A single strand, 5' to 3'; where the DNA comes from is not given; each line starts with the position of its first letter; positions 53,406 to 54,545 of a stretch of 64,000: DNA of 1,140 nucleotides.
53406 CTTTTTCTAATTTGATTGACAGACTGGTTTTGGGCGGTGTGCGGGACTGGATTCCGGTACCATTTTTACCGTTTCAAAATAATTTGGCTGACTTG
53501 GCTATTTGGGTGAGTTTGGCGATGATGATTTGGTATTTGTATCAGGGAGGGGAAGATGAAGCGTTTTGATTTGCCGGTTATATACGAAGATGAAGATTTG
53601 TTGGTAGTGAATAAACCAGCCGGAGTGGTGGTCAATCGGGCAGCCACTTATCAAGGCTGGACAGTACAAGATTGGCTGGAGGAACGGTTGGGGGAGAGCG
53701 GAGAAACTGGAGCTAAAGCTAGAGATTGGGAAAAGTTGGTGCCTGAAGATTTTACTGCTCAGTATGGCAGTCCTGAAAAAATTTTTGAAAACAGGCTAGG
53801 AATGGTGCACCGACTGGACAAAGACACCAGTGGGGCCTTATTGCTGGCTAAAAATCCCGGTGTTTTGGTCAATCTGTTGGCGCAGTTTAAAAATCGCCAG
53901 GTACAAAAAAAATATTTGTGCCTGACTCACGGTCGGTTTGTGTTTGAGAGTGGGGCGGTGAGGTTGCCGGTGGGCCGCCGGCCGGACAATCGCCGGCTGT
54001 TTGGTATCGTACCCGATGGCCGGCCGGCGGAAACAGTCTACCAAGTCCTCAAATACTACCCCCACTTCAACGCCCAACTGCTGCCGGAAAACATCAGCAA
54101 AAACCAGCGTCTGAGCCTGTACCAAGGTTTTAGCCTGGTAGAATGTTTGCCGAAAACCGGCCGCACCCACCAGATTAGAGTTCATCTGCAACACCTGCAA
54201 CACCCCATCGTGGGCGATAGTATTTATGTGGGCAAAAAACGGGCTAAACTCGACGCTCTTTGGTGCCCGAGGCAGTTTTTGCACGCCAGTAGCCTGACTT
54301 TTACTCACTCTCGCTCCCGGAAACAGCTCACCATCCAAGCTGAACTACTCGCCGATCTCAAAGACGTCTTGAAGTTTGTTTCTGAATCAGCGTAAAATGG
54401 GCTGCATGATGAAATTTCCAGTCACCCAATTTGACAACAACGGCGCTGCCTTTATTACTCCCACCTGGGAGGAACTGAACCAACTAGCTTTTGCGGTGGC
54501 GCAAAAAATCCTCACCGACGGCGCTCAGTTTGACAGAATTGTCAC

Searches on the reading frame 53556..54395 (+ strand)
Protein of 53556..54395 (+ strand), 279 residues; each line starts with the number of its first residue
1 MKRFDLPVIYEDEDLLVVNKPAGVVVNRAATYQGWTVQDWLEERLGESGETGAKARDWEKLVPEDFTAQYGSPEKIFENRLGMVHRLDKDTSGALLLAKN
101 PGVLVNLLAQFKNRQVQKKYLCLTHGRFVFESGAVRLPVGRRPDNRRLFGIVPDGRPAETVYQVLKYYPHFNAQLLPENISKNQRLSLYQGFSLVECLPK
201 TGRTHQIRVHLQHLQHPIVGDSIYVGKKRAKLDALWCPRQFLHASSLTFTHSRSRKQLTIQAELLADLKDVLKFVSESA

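Call 4: search_protein_families(library=pfam, proteins=[window:53556-54395:+], max_evalue=0.01)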
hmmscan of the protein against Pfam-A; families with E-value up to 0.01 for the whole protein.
window:53556-54395:+ (279 aa): 1 family
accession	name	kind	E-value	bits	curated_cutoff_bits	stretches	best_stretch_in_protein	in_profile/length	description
PF00849.27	PseudoU_synth_2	-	8.3e-30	104.5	26.8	1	14-213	1-152/152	RNA pseudouridylate synthase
